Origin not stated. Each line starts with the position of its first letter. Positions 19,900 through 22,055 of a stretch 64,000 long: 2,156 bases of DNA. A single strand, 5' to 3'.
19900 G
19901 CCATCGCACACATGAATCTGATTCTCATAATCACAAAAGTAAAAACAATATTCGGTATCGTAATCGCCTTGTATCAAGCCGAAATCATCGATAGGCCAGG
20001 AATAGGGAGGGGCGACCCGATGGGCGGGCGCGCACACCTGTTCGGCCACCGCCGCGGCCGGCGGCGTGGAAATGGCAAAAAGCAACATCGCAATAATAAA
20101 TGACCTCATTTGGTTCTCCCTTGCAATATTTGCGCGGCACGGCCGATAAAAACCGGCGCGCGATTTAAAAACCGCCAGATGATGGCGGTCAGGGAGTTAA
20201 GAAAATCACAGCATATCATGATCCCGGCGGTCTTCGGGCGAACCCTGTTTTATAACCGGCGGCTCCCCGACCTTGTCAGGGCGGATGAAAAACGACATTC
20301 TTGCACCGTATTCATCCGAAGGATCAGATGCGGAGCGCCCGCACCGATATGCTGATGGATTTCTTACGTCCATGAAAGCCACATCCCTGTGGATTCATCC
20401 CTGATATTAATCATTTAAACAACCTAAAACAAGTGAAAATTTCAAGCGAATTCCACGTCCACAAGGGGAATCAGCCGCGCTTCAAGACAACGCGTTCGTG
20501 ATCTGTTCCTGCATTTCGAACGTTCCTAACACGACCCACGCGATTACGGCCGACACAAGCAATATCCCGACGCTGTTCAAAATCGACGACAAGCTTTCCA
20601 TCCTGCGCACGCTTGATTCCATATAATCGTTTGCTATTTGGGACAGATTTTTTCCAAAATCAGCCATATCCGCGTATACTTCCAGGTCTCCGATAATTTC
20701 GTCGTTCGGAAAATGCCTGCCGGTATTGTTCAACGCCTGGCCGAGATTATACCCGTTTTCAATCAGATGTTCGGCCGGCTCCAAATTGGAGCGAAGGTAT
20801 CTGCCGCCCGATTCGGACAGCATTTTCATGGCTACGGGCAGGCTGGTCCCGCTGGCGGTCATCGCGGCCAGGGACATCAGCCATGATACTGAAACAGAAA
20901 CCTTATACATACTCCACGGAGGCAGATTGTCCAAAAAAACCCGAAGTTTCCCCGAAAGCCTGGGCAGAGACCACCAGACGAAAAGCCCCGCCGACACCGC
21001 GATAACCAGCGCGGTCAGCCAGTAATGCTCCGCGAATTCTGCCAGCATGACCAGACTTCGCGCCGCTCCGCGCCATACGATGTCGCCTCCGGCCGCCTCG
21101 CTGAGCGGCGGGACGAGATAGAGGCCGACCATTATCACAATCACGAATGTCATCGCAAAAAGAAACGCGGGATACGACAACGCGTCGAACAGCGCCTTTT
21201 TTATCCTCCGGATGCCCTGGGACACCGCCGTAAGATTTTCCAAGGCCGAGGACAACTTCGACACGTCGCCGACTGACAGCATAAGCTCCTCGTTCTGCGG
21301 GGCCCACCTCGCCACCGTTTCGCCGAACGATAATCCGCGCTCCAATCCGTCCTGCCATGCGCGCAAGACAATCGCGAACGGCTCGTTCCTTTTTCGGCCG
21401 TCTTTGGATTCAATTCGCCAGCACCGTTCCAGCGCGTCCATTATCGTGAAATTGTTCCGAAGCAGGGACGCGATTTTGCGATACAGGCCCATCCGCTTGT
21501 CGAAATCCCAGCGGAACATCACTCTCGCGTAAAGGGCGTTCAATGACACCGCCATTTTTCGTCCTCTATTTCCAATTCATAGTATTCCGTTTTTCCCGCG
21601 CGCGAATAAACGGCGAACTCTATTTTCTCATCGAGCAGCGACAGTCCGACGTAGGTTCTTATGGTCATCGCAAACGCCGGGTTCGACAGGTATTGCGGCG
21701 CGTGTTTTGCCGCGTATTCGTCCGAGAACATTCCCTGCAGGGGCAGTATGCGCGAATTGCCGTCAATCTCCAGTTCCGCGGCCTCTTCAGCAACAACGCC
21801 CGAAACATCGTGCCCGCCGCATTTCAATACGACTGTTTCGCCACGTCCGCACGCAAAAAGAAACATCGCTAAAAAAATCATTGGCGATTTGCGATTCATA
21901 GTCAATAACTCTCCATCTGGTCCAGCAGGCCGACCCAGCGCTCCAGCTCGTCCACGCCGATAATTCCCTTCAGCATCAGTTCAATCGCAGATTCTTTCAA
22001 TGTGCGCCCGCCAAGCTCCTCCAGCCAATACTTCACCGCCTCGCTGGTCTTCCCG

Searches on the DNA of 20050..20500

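Call 64: search_rna_families(source=window, start=20050, end=20500, threshold=evalue, max_evalue=1, show_alignments=2)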
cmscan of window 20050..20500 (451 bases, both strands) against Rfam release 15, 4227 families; matches with E-value up to 1: 1.
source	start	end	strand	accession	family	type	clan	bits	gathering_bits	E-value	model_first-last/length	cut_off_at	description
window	20179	20272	-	RF02221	sRNA-Xcc1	Gene; sRNA;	-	36.7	53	6.5e-05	1-87/87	no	sRNA-Xcc1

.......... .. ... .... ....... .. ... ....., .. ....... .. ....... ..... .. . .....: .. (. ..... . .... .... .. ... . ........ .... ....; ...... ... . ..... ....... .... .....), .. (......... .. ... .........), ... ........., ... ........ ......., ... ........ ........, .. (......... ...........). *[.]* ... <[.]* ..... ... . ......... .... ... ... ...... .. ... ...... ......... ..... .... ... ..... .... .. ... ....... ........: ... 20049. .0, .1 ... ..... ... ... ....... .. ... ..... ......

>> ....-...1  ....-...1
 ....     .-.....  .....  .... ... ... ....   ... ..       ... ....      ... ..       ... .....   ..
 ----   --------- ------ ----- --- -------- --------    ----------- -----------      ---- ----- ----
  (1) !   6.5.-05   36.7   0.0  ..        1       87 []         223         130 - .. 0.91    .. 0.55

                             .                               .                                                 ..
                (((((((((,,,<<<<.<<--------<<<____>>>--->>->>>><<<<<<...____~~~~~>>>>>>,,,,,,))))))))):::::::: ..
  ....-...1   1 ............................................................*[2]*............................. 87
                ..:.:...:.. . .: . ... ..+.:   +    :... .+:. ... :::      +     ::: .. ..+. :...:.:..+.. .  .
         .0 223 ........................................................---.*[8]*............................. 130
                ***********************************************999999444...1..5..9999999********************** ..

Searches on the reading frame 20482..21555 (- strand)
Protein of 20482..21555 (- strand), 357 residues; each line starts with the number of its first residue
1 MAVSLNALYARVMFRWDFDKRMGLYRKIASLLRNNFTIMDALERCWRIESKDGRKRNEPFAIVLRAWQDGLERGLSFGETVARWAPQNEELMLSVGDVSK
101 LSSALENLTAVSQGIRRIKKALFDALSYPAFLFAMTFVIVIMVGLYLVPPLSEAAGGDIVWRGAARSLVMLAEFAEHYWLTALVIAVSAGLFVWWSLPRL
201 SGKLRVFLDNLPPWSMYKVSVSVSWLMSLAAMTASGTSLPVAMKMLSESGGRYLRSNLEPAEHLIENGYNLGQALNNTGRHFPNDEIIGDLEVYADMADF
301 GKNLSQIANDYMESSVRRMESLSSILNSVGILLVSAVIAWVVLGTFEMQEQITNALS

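Call 4: search_protein_families(library=pfam, proteins=[window:20482-21555:-], max_evalue=0.01)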
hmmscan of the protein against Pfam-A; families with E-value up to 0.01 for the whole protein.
window:20482-21555:- (357 aa): 1 family
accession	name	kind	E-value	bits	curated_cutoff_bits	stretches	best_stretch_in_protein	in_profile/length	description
PF00482.28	T2SSF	-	1e-21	77.6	25.2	2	225-344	1-121/125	Type II secretion system (T2SS), protein F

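Call 5: search_protein_families(library=ncbifam, proteins=[window:20482-21555:-], max_evalue=0.01)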
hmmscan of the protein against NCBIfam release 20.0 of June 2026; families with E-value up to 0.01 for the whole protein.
window:20482-21555:- (357 aa): 5 families
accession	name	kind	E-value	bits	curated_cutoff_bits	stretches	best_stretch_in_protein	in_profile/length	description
TIGR02120.1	GspF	equivalog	2.2e-15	56.8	424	1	23-344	67-389/401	type II secretion system inner membrane protein GspF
NF041012.2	T4P_ComGB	equivalog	2.5e-14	53.4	240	1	26-276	8-256/332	competence type IV pilus assembly protein ComGB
NF007861.0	PRK10573.1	equivalog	7.8e-14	51.5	401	1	14-344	54-386/401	protein transport protein HofC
NF047826.1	T3SSXpsF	equivalog_domain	7e-06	25.1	650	1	100-356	145-404/405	type II secretion system protein XpsF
NF052607.1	T4PiliAsmPilCThrm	equivalog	8.1e-06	25.2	700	1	26-357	73-405/406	type IV pilus assembly protein PilC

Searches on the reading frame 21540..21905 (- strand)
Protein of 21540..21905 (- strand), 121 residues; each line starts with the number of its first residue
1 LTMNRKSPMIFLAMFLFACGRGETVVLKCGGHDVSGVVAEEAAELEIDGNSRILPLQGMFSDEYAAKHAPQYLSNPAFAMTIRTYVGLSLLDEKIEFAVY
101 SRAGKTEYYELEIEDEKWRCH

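Call 4: search_protein_families(library=pfam, proteins=[window:21540-21905:-], max_evalue=0.01)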
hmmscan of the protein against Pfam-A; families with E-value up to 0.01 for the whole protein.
window:21540-21905:- (121 aa): 0 families

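Call 5: search_protein_families(library=ncbifam, proteins=[window:21540-21905:-], max_evalue=0.01)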
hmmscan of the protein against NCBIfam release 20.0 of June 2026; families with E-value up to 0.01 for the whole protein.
window:21540-21905:- (121 aa): 0 families

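Call 68: search_protein_families(library=padloc, proteins=[window:21540-21905:-], max_evalue=0.01)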
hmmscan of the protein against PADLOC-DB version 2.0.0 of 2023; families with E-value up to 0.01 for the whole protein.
window:21540-21905:- (121 aa): 0 families
